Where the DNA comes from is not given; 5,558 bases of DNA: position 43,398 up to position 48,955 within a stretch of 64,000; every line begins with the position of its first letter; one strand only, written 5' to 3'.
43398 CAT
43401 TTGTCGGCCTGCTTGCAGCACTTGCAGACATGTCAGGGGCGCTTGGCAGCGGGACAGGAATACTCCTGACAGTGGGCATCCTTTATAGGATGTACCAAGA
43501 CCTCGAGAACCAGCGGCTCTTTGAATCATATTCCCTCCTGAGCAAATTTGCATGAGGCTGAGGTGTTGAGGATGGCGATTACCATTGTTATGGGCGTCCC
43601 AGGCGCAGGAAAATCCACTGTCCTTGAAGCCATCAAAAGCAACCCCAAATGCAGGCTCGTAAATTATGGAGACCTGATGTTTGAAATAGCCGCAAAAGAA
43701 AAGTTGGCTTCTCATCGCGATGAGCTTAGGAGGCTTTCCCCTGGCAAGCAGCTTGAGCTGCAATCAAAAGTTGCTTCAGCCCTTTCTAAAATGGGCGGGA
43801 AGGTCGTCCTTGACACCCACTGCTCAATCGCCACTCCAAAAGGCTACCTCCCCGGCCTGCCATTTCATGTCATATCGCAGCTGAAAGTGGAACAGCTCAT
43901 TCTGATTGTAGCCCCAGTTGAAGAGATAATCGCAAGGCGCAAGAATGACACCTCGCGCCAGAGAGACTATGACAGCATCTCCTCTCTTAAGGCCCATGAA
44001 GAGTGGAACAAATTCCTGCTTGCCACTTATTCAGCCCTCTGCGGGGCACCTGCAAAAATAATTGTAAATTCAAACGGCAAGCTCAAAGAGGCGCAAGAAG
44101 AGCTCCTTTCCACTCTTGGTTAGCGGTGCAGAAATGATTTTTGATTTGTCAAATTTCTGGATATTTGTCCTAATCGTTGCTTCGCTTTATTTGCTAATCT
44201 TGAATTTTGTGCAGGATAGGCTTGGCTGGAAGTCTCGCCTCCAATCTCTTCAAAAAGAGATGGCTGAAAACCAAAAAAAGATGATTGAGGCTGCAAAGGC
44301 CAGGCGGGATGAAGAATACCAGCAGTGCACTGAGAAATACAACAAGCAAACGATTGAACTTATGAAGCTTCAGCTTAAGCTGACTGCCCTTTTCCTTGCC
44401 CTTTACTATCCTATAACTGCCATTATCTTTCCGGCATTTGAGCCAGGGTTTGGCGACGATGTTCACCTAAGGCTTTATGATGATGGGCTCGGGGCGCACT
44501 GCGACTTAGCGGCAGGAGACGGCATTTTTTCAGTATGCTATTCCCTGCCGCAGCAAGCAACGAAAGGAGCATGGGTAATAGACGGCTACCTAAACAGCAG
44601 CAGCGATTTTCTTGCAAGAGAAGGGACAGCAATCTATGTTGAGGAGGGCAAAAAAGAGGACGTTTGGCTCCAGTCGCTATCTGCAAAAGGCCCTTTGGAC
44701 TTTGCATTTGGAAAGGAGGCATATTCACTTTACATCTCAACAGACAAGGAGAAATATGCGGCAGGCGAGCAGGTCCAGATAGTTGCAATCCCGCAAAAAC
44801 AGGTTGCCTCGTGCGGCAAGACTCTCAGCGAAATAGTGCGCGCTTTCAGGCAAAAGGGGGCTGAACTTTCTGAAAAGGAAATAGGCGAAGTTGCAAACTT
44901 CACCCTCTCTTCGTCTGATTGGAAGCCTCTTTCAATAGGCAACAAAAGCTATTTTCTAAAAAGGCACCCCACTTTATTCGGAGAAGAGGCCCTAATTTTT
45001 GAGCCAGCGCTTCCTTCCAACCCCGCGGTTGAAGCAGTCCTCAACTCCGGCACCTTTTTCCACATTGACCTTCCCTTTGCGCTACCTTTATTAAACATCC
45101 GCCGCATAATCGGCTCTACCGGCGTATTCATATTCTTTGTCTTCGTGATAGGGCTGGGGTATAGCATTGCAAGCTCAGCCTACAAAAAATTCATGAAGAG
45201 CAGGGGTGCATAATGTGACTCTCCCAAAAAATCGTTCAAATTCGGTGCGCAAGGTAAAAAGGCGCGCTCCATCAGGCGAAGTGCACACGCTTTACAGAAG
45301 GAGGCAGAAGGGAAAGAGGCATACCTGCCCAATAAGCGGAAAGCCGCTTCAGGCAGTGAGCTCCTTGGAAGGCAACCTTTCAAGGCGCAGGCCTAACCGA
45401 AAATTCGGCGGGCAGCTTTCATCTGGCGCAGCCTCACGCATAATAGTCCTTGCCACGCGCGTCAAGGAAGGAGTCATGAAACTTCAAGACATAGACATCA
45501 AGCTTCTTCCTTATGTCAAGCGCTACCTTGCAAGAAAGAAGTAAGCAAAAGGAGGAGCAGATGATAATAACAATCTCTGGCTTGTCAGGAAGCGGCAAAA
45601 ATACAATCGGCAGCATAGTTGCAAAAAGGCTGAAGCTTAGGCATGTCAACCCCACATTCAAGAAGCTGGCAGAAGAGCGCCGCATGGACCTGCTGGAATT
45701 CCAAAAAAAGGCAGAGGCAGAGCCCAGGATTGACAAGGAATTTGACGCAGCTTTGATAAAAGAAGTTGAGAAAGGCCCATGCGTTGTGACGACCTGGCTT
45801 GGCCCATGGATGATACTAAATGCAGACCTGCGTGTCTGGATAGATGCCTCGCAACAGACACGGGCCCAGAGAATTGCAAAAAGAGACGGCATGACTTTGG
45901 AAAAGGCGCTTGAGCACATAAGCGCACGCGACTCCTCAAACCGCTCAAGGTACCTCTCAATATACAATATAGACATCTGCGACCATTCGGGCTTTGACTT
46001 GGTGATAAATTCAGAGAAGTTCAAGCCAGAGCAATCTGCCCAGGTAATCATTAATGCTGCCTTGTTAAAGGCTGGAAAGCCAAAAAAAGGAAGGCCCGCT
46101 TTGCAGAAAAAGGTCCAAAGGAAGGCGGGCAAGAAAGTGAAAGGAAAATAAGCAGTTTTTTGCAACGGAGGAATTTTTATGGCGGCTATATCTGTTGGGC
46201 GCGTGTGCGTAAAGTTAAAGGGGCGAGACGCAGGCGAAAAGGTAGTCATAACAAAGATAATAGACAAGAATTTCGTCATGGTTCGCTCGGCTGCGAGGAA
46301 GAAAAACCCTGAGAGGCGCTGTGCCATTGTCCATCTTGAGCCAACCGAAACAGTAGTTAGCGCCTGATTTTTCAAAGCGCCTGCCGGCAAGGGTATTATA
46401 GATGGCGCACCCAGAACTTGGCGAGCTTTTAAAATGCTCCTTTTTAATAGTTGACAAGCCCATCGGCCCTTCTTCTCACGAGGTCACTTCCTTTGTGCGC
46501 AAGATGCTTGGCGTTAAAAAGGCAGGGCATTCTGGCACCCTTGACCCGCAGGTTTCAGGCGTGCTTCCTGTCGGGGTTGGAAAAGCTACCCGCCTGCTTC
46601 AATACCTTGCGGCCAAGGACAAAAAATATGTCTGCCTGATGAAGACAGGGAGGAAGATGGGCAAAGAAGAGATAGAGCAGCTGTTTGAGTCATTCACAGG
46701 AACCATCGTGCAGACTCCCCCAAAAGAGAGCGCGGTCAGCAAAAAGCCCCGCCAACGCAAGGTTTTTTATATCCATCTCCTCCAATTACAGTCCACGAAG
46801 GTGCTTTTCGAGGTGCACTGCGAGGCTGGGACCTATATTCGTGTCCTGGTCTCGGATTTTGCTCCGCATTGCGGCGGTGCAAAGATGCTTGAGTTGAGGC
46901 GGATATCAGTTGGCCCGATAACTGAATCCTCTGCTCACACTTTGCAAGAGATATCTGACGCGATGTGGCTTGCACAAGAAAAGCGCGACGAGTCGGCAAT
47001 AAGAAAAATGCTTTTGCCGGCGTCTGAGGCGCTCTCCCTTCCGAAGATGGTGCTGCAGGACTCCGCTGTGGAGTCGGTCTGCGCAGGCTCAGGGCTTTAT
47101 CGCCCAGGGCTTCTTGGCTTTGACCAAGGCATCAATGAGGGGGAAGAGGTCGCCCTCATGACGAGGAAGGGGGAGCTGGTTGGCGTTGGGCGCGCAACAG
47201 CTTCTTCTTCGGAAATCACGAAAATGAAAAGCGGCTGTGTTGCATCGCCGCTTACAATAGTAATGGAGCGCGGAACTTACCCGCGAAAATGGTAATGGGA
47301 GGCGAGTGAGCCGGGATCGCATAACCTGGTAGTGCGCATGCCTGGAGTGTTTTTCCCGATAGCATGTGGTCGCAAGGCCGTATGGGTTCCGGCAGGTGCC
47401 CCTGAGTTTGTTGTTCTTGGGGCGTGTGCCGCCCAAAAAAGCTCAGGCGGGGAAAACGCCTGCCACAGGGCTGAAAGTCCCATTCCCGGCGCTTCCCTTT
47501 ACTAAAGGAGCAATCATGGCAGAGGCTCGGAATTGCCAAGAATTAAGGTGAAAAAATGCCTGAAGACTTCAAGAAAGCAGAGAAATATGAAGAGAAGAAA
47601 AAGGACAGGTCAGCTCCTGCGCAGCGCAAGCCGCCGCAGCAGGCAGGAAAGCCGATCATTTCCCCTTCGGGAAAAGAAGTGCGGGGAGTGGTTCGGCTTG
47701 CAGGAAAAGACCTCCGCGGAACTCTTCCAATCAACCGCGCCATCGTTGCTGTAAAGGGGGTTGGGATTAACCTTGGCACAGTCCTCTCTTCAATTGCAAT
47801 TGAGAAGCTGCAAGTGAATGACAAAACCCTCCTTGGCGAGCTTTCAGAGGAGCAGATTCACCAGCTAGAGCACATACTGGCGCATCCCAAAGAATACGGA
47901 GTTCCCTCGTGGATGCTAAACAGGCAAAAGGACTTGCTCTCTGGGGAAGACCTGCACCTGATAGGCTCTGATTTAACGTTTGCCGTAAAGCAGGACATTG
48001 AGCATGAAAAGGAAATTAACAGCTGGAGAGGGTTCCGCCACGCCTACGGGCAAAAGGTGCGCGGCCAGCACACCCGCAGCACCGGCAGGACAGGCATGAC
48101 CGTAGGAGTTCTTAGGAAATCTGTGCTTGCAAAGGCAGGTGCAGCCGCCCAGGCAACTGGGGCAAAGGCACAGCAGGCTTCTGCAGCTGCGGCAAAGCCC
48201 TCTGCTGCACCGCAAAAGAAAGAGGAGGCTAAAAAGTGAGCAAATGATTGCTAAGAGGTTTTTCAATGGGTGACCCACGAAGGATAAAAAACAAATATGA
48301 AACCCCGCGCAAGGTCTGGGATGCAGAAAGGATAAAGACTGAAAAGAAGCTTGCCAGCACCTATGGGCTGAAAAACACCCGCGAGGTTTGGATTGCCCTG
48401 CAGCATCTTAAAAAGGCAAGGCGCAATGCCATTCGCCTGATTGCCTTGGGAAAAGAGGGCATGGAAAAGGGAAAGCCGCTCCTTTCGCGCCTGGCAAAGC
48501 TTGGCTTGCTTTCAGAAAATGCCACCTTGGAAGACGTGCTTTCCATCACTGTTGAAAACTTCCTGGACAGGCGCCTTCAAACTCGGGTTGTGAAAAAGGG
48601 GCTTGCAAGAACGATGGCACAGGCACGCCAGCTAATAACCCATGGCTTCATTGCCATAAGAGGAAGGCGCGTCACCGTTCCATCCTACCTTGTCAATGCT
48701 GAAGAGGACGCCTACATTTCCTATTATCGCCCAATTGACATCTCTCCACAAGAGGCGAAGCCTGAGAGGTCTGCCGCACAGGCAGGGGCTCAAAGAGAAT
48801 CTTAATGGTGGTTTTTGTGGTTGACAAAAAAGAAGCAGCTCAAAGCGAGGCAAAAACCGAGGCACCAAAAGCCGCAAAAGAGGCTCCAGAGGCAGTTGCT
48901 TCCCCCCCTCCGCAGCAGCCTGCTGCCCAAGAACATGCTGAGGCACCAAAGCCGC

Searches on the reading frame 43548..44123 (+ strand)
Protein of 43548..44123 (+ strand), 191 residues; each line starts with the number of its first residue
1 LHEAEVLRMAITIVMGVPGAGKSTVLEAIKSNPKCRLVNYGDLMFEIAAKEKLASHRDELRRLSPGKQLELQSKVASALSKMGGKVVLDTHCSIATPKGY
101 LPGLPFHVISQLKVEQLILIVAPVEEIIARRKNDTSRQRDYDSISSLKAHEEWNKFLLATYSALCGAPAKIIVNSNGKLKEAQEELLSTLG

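Call 73: search_protein_families(library=pfam, proteins=[window:43548-44123:+], max_evalue=0.0001)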
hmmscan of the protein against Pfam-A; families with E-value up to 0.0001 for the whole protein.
window:43548-44123:+ (191 aa): 3 families
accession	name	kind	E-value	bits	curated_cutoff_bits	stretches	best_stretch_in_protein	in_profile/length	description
PF13207.12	AAA_17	-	1.6e-34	119.5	27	1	15-148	1-136/136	AAA domain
PF13238.12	AAA_18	-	2e-07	31.9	29.4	1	13-136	2-113/128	AAA domain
PF13671.12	AAA_33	-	7.6e-05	23.5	27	0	12-143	2-126/143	AAA domain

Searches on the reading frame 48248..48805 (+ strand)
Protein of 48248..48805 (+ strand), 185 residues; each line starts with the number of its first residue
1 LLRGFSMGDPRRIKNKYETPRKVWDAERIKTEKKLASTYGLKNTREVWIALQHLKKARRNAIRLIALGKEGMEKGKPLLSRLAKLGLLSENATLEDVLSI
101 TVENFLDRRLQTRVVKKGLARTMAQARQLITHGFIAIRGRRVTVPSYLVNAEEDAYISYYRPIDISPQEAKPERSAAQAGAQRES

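Call 73: search_protein_families(library=pfam, proteins=[window:48248-48805:+], max_evalue=0.0001)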
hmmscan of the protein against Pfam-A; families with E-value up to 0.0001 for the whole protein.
window:48248-48805:+ (185 aa): 2 families
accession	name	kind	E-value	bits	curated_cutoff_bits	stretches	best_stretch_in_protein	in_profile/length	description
PF01479.30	S4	-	2.9e-10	40.1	22.8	1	108-152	1-45/48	S4 domain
PF22421.1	SYY_C-terminal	-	6.2e-05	23.2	27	0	94-155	6-66/83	Tyrosine--tRNA ligase SYY-like C-terminal domain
